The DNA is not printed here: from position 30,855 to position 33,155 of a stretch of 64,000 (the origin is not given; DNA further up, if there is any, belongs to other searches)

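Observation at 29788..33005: Flotillin (SPFH/YqiK-like) gene with an upstream NfeD-like partner in a phage genome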

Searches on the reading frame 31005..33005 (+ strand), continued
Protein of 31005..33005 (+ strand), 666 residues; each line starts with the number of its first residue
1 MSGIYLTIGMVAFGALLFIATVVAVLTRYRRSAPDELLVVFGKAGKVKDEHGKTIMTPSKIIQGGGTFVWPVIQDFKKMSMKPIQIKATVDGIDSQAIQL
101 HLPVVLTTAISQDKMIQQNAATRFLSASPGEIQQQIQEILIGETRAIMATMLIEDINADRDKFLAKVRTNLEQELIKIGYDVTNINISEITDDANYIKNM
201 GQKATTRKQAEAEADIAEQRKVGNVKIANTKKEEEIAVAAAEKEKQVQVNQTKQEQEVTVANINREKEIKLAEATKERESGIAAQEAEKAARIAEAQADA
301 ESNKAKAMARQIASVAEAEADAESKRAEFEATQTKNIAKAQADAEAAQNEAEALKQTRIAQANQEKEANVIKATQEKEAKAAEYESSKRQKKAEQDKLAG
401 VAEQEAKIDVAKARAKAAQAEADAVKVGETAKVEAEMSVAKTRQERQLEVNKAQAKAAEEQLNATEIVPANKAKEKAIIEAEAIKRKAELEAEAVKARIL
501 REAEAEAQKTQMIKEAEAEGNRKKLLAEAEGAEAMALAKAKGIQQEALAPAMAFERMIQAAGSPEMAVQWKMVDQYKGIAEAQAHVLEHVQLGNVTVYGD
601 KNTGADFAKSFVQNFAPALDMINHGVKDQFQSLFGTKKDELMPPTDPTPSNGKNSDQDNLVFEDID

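Call 78: predict_structure(alignment_id=A4)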
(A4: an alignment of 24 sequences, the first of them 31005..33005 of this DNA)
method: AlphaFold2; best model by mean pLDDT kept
length: 666 residues; sequences in the alignment: 24
mean_pLDDT: 51.0   pTM: 0.21
mean pLDDT of the five models: 51.0, 51.0, 49.6, 49.4, 48.0
residues with pLDDT >= 90: 0; 70-90: 125; 50-70: 165; < 50: 376
segments of 3 or more residues with pLDDT < 50: 27-158, 174-252, 433-469, 548-623, 625-627, 629-631, 636-666
pLDDT, mean of each block of 10 residues (from residue 1): 67 80 56 30 38 39 28 27 26 29 29 34 37 43 43 46 53 46 41 40 44 45 44 34 38 51 59 57 62 69 73 75 78 81 82 82 84 83 80 77 71 67 56 42 33 41 44 53 56 51 54 61 60 55 50 46 40 37 36 32 42 45 47 49 40 37 39
secondary structure, 60 per line:
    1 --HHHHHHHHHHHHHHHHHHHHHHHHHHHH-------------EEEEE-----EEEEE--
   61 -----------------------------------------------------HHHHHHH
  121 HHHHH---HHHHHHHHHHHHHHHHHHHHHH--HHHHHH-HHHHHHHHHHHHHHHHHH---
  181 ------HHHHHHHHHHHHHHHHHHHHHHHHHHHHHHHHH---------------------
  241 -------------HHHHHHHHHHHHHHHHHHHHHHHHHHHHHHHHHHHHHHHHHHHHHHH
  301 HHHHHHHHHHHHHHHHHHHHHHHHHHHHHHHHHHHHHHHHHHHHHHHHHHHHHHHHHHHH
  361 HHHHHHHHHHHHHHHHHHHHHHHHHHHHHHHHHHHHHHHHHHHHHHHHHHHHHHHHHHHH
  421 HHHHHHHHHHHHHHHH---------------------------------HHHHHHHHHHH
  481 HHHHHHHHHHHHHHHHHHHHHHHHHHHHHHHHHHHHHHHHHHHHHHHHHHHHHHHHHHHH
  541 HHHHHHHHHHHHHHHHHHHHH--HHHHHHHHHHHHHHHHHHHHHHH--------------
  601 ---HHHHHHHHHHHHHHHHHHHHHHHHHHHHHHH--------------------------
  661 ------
elements in order (helices of 4 or more, strands of 3 or more residues): H3-30 E44-48 E54-58 H114-125 H129-150 H153-158 H160-177 H187-219 H254-436 H470-561 H564-586 H604-634
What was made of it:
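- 31005..31091 (+): N-terminal membrane anchor of the flotillin (residues 1-29), followed by RYRR. Helix at 3-30 in the model (call 78).
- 31620..32639 (+): Ala/Glu/Lys-rich helical (coiled-coil) region, residues 206-545. Long helices at 254-436 and 470-561, with pLDDT mostly 50-84 across them (call 78).
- On Prokaryotic flotillin (SPFH2 / FloT-YqiK type): Long helices in the model, at low to moderate confidence (call 78).
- On Flotillin: The monomer AF2 model is poor (pLDDT 51, call 78).
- Its AF2 model is poor (pLDDT 51, call 78), so oligomer geometry is pure analogy.
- Tried and rejected: The AF2 model of the flotillin, from a shallow alignment of at least 74% identity, had pLDDT 51 (call 78).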

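Call 81: search_protein_families(library=pfam, proteins=[L001:7977-9677:+, L002:4938-6359:+], max_evalue=0.01)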
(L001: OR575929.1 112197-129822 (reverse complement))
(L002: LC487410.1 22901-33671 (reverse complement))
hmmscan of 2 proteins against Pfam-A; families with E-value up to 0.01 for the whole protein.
L001:7977-9677:+ (566 aa): 2 families
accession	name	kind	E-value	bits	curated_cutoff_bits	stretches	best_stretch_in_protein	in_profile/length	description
PF01145.31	Band_7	-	3.2e-26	92.9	23.6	1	30-211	4-176/176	SPFH domain / Band 7 family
PF15975.10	Flot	-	2.1e-09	38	27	1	450-559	1-120/124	Flotillin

L002:4938-6359:+ (473 aa): 1 family
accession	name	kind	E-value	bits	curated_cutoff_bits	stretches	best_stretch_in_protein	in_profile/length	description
PF01145.31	Band_7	-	4.6e-24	85.9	23.6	1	30-214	5-173/176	SPFH domain / Band 7 family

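Call 94: find_related_loci(query=A5, collection=viral_contigs, flank=3000)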
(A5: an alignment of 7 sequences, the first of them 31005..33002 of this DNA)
Query A5 (666 aa) in viral_contigs; peptide patterns used: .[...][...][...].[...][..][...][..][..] (x = any residue, [..] = any of these).
175 stretches matched a pattern; 149 encode a relative of the query (tblastn E <= 1e-3); the best 80 are kept; 80 distinct loci.
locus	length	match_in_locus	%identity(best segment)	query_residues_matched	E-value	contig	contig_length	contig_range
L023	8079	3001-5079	79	1-665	0e+0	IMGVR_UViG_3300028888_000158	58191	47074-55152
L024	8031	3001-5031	75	1-649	0e+0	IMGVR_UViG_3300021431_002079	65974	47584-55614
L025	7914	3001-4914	71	2-666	0e+0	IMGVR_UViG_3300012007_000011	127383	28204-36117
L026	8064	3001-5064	69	1-647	0e+0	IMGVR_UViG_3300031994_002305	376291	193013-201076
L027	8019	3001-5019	69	1-665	0e+0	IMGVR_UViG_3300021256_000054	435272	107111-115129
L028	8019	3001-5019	69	1-665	0e+0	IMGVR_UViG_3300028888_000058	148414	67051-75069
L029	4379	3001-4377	77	1-433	0e+0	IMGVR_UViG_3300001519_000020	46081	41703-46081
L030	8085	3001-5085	74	1-665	0e+0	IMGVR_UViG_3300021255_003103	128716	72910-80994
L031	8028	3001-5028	77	1-649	0e+0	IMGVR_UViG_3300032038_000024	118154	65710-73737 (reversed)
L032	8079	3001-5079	79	1-665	0e+0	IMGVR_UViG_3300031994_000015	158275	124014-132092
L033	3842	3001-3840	84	1-276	4e-139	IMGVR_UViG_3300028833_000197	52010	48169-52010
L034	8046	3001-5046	66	2-641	0e+0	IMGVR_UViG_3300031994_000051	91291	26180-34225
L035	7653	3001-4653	39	4-624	2e-99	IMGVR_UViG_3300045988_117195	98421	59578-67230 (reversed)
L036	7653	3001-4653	39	4-624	2e-99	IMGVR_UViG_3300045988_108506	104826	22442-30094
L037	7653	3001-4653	39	4-624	7e-99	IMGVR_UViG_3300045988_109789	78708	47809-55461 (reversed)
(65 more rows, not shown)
